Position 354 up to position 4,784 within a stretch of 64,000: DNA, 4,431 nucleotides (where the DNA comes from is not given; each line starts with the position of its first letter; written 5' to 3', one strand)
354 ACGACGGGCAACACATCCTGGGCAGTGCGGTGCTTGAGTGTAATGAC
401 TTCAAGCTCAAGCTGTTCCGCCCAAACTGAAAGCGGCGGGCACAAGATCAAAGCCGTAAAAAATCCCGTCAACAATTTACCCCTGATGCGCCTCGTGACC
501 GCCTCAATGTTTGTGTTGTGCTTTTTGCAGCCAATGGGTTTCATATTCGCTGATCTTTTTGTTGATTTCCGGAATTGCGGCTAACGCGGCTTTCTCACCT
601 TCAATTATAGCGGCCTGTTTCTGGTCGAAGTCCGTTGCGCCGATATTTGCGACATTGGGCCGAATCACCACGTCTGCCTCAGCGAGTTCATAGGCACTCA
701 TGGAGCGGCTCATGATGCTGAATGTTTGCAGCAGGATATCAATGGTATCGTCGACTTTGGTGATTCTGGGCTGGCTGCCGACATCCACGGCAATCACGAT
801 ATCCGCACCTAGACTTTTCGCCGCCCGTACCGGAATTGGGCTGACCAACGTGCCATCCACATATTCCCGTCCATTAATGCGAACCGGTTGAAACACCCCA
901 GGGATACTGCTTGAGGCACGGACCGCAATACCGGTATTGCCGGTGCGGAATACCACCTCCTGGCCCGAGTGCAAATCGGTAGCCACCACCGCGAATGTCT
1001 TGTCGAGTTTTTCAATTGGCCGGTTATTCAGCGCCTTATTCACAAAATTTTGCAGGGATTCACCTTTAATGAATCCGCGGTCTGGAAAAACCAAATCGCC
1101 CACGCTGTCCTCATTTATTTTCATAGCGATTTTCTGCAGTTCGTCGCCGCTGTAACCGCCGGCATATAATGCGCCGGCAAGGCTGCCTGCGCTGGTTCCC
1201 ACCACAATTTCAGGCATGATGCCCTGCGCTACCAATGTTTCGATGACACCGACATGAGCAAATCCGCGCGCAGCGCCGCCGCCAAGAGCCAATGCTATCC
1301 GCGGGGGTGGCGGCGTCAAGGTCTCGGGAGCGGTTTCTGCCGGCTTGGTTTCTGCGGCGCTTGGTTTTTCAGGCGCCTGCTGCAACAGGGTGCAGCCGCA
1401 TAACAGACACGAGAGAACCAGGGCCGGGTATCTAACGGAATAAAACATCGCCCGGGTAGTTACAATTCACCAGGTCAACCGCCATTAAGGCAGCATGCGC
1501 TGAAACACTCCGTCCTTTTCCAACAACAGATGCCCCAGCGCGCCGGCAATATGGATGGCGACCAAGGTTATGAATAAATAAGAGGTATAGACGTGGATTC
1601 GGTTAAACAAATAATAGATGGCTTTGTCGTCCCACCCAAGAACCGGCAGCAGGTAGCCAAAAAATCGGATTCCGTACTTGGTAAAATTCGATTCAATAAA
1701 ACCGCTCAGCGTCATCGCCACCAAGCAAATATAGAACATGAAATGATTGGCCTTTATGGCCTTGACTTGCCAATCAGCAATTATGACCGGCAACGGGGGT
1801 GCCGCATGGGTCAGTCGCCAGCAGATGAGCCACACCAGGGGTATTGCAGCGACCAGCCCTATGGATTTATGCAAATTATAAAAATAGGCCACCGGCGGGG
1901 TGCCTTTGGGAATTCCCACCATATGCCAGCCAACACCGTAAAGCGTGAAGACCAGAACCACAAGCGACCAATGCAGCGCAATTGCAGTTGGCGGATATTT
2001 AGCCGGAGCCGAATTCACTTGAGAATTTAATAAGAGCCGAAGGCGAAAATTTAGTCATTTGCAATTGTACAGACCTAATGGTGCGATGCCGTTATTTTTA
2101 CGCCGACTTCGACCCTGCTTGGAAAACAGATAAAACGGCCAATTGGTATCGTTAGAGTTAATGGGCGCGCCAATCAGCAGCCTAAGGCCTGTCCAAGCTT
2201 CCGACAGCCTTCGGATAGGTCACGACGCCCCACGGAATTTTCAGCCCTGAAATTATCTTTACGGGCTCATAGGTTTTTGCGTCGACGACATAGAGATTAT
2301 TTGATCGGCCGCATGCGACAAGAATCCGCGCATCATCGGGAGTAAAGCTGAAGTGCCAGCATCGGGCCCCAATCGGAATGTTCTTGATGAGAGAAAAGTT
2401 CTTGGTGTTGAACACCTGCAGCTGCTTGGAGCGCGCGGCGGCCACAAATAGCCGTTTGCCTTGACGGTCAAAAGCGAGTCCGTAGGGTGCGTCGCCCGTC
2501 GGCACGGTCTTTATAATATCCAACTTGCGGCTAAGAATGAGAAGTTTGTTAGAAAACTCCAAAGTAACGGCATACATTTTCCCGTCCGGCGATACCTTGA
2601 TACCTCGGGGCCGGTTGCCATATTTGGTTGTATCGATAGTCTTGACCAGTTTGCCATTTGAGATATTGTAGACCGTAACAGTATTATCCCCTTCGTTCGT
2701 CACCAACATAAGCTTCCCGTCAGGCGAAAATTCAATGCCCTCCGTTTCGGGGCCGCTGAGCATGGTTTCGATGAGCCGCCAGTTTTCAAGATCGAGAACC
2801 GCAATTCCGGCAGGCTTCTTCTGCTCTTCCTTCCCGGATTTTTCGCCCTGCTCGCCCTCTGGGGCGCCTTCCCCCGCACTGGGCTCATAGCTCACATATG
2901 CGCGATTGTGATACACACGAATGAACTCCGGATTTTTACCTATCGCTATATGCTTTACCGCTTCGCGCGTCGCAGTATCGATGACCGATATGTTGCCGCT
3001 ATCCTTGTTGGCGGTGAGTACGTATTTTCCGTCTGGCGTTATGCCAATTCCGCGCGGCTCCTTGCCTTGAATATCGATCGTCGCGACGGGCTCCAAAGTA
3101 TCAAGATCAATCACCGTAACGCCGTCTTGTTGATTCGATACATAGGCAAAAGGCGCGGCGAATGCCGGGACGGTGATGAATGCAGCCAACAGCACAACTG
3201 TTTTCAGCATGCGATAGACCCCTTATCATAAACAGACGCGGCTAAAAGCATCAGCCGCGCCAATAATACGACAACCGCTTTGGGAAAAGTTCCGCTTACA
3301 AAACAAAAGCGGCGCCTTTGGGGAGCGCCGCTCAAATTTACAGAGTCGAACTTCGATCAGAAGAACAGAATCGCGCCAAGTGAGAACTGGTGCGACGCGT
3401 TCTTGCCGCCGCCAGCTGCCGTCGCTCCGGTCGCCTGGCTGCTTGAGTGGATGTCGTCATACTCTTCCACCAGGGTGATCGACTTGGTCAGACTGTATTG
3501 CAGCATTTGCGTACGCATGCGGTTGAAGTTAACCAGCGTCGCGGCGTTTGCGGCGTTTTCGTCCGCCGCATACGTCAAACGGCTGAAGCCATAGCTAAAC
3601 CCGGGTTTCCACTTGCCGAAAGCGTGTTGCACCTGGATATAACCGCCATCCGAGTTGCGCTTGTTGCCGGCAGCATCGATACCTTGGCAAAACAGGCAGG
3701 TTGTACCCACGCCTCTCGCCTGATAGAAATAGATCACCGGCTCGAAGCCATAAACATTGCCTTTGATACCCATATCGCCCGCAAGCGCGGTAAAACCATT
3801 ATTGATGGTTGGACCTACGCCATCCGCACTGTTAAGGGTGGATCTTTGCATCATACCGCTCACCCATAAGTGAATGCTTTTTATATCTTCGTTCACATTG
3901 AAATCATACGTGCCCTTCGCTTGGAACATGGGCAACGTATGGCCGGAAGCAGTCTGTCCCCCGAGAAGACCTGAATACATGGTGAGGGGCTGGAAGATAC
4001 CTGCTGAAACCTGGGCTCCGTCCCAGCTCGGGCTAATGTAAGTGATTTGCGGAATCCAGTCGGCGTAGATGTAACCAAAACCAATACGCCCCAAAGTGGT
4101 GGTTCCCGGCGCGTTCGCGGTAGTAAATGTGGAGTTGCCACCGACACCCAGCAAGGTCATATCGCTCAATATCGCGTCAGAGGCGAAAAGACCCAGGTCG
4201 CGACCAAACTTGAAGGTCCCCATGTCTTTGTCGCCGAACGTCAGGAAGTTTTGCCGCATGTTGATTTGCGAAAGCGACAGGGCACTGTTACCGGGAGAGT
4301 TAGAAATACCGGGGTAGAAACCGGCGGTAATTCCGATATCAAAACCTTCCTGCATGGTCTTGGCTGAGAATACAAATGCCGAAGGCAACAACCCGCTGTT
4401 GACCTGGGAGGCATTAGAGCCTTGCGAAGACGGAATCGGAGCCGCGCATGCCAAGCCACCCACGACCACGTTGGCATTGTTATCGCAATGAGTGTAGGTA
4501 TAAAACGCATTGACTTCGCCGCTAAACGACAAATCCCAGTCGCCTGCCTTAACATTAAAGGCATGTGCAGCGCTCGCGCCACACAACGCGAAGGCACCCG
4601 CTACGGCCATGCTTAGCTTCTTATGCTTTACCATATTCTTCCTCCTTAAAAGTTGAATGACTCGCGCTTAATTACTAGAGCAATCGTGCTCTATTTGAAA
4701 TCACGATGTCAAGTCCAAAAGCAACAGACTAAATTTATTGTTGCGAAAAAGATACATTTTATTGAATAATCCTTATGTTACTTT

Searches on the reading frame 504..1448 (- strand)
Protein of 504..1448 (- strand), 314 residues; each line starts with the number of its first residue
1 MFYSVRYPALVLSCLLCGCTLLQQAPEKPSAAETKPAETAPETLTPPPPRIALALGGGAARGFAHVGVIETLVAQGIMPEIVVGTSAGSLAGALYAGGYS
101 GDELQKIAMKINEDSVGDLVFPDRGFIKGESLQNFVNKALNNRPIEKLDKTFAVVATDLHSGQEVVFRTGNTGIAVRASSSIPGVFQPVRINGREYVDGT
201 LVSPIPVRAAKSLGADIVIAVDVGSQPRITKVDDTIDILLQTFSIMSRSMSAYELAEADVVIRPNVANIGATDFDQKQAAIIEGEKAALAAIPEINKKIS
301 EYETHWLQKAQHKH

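Call 8: search_protein_families(library=ncbifam, proteins=[window:504-1448:-])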
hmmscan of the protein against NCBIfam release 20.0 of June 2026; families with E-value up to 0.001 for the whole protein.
window:504-1448:- (314 aa): 4 families
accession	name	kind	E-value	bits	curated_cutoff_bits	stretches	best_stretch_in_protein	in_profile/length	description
NF007623.0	PRK10279.1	equivalog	9.1e-45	153.1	272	1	50-231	5-188/301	patatin-like phospholipase RssA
NF043045.1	T4SS_VpdC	equivalog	2.1e-11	42.6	1000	1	55-128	310-383/880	Dot/Icm T4SS effector VpdC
NF053870.1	DS2_1_antiphage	equivalog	2.4e-08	33.7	400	1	53-184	3-135/299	anti-phage phospholipase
NF041079.1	CBASS_lipase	equivalog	0.0003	20.2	200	0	53-206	4-180/317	CBASS cGAMP-activated phospholipase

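Call 9: search_protein_families(library=pfam, proteins=[window:504-1448:-])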
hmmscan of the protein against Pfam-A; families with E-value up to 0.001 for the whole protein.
window:504-1448:- (314 aa): 1 family
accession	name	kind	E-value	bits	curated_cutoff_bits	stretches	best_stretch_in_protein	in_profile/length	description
PF01734.28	Patatin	-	5.3e-32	112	27.7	1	53-210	1-190/191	Patatin-like phospholipase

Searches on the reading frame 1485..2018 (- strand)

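Call 8: search_protein_families(library=ncbifam, proteins=[window:1485-2018:-])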
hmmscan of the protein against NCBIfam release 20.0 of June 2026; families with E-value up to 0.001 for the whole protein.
window:1485-2018:- (177 aa): 1 family
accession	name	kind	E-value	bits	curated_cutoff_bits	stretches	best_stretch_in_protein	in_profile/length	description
NF008566.0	PRK11513.1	equivalog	3.7e-05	23.6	170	1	7-177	4-172/176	cytochrome b561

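Call 9: search_protein_families(library=pfam, proteins=[window:1485-2018:-])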
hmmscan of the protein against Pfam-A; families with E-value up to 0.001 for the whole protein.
window:1485-2018:- (177 aa): 1 family
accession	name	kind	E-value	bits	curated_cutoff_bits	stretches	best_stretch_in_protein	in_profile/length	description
PF01292.26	Ni_hydr_CYTB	-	8.3e-26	91.3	30.1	1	8-177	2-178/179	Prokaryotic cytochrome b561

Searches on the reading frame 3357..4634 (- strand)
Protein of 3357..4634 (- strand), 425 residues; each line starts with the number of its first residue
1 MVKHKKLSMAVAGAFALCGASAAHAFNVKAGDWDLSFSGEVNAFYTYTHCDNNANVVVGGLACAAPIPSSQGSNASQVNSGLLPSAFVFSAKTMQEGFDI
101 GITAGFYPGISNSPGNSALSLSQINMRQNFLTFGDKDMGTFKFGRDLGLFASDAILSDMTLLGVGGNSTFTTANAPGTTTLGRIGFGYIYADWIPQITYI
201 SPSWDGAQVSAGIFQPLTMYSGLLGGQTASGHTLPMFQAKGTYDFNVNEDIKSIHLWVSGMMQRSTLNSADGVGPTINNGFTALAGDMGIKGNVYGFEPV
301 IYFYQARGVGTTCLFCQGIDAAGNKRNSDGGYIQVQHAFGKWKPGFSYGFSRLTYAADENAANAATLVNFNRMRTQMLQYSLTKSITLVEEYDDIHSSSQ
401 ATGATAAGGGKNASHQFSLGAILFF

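Call 8: search_protein_families(library=ncbifam, proteins=[window:3357-4634:-])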
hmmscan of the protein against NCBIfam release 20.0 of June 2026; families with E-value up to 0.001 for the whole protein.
window:3357-4634:- (425 aa): 0 families

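Call 9: search_protein_families(library=pfam, proteins=[window:3357-4634:-])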
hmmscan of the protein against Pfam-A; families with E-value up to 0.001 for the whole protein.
window:3357-4634:- (425 aa): 0 families

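Call 80: search_solved_structures(query=window:3360-4634:-, max_evalue=1)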
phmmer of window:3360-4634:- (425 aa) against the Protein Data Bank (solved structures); distinct sequences matched with E-value up to 1: 13.
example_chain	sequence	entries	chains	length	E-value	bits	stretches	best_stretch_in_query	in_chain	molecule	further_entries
6vl8_A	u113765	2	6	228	0.016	17.3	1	133-249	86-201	6-3 Fab heavy chain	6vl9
7dc7_A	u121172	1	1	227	0.021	16.9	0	162-249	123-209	D12 Fab heavy chain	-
7pa9_KKK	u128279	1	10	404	0.024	16.7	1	112-249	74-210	Fab 98D3 VH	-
8xsj_H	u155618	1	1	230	0.046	15.8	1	109-249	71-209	IMCAS-316 H chain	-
6wtv_B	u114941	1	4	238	0.049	15.7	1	111-249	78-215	258259 Fab heavy chain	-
4fql_H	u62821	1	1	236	0.053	15.6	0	163-249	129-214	monoclonal antibody CR8033 heavy chain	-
5jq6_H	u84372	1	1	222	0.056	15.5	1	122-249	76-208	Tefibazumab FAB FRAGMENT HEAVY CHAIN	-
8z95_A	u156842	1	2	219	0.073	15.1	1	135-249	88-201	Heavy chain of Anti-PEG antibody h6-3 Fab fragment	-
6wtu_K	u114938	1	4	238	0.091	14.8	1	111-249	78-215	273264 Fab heavy chain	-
9i4c_H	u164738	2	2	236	0.11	14.5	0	163-249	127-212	heavy chain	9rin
6xul_A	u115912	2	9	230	0.11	14.5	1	112-249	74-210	Heavy chain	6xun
8dgw_H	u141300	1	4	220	0.24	13.4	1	144-249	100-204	Antibody CC95.108 Fab heavy chain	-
1c01_A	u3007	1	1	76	0.59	12.1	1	14-64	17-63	ANTIMICROBIAL PEPTIDE 1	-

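Call 84: predict_structure(protein=window:3360-4634:-)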
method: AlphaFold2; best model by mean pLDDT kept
length: 425 residues; sequences in the alignment: 1
mean_pLDDT: 29.7   pTM: 0.23
mean pLDDT of the five models: 29.7, 25.1, 24.6, 24.2, 21.9
residues with pLDDT >= 90: 0; 70-90: 0; 50-70: 0; < 50: 425
segments of 3 or more residues with pLDDT < 50: 1-425
pLDDT, mean of each block of 10 residues (from residue 1): 28 30 36 35 34 36 33 32 34 33 31 29 27 26 24 27 28 29 30 27 24 25 29 29 35 34 31 31 30 31 28 26 29 24 24 26 28 29 31 35 29 29 30
secondary structure, 60 per line:
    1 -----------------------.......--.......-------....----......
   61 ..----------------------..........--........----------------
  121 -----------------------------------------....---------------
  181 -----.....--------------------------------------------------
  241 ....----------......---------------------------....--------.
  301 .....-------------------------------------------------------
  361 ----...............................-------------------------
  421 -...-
elements in order: E24-30 E33-39 E47-50 E55-62 E85-94 E97-104 E162-165 E186-190 E241-244 E255-260 E288-291 E300-305 H365-395

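Call 85: find_homologous_proteins(query=window:3360-4634:-, max_evalue=0.00001)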
Query window:3360-4634:- (425 aa): 6316 proteins with E <= 0.00001 among 8000 candidates; the best 120 are listed.
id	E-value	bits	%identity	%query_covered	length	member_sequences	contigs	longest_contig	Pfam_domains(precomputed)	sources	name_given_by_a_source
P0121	1.4e-283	958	100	100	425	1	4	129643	-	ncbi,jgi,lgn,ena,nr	ncbi:MAG TPA: hypothetical protein VLV32_06405 [Burkholderiales bacterium]|nr:hypothetical protein [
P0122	4.2e-171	587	66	100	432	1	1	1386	-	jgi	-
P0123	4.3e-171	587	66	100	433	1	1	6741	-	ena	-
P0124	3.9e-166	571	65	100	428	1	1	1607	-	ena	-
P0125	1.6e-164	566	66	100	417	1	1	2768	-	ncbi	-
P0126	1.3e-163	563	65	100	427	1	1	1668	-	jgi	jgi:predicted porin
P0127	5.6e-163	561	65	100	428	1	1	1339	-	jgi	jgi:predicted porin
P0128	8.3e-163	560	65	100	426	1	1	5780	-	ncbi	-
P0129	1.6e-162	559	67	94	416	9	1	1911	-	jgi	jgi:predicted porin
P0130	1.4e-159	550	64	100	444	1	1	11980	PF13609.13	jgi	jgi:predicted porin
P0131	3.4e-159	548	64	100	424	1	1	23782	-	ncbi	ncbi:MAG TPA: hypothetical protein VIW72_02890 [Burkholderiales bacterium]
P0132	1.0e-158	547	63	100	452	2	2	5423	-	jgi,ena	-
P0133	9.6e-156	537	62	100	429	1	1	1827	-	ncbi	-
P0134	1.2e-154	533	63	100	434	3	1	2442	-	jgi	jgi:predicted porin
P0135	1.2e-138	481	56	100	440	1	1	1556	-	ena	-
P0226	5.8e-97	343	48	100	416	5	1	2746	PF13609.13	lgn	-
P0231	9.4e-97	343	47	100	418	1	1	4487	PF13609.13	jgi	jgi:predicted porin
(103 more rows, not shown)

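Call 93: predict_structure(alignment_id=A5)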
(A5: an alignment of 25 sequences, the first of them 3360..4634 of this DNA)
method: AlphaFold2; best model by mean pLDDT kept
length: 425 residues; sequences in the alignment: 25
mean_pLDDT: 69.9   pTM: 0.74
mean pLDDT of the five models: 69.9, 68.6, 66.2, 63.0, 62.7
residues with pLDDT >= 90: 37; 70-90: 230; 50-70: 73; < 50: 85
segments of 3 or more residues with pLDDT < 50: 1-25, 66-71, 81-83, 109-116, 118-125, 158-185, 404-407
pLDDT, mean of each block of 10 residues (from residue 1): 26 29 48 75 75 68 53 60 61 81 68 45 55 85 82 58 39 35 47 79 90 83 61 85 87 88 76 55 89 86 87 70 83 85 86 85 80 83 83 82 56 80 76
secondary structure, 60 per line:
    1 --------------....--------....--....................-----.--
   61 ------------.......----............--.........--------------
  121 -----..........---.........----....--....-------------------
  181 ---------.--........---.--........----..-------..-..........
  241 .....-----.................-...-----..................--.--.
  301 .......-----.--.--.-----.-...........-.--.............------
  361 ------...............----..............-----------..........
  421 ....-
elements in order: H15-18 E27-30 E33-52 E73-79 E84-95 E98-106 E126-135 E139-147 H152-155 H158-161 E193-200 E207-214 E231-245 E251-267 E277-294 E300-307 E327-337 E342-354 E367-381 E386-399 E411-424

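Call 95: fold_search(model_id=the predicted structure, library=pdb)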
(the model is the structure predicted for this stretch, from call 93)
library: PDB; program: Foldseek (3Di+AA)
matches with E <= 10: 1073; with E <= 0.001: 238
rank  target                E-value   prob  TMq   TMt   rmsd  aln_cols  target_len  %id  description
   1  8jto                  9.8e-16  1.00  0.53  0.64   7.7       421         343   14  Outer membrane porin of Burkholderia pseudomallei (BpsOmp38) in complex with ceftazidime (released 2024-06-26)
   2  6eus_A                2.0e-15  1.00  0.64  0.77   5.8       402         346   13  Crystal structure of the outer membrane channel DcaP of Acinetobacter baumannii (released 2018-11-14)
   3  4aui_A                6.0e-15  1.00  0.57  0.76   6.3       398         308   12  STRUCTURE AND FUNCTION OF THE PORB PORIN FROM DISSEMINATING N. GONORRHOEAE (released 2012-10-10)
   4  8wv0_A                1.2e-14  1.00  0.53  0.67   6.8       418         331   14  Outer membrane porin of Burkholderia pseudomallei (BpsOmp38) (released 2024-10-30)
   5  3a2s_X                1.3e-14  1.00  0.58  0.70   6.9       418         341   12  Crystal Structure of outer membrane protein PorB from Neisseria meningitidis in complex with sucrose (released 2010-04-07)
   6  3wi5                  2.2e-14  1.00  0.56  0.74   7.0       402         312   12  Crystal structure of the Loop 7 mutant PorB from Neisseria meningitidis serogroup B (released 2014-01-01)
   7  8wv0_B                4.3e-14  1.00  0.54  0.68   7.0       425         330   14  Outer membrane porin of Burkholderia pseudomallei (BpsOmp38) (released 2024-10-30)
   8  5ldv                  3.0e-13  1.00  0.43  0.44  10.3       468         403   10  Crystal Structures of MOMP from Campylobacter jejuni (released 2016-10-26)
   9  5mdo_A                2.8e-12  1.00  0.55  0.66   7.1       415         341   10  Crystal structure of in vitro folded Chitoporin VhChip from Vibrio harveyi (crystal form I) (released 2017-12-20)
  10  4d64_A                3.0e-12  1.00  0.53  0.62   7.6       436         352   12  Structure of porin Omp-Pst1 from P. stuartii; the crystallographic symmetry generates a dimer of trimers. (released 2016-03-09)
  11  5mdq_A                3.7e-12  1.00  0.54  0.64   7.0       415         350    9  Crystal structure of outer membrane expressed Chitoporin VhChip from Vibrio harveyi (released 2017-12-20)
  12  2o4v_A                4.1e-12  1.00  0.55  0.57   9.0       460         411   10  An arginine ladder in OprP mediates phosphate specific transfer across the outer membrane (released 2006-12-26)
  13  5o79_A                8.5e-12  1.00  0.52  0.64   7.5       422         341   12  Klebsiella pneumoniae OmpK36 (released 2018-06-20)
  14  1hxt                  8.5e-12  1.00  0.49  0.58   7.7       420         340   10  OMPF PORIN MUTANT NQAAA (released 2001-06-06)
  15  5oyk                  8.9e-12  1.00  0.53  0.68   7.2       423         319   12  Outer-membrane expressed OmpT of Vibrio cholerae (released 2018-04-25)
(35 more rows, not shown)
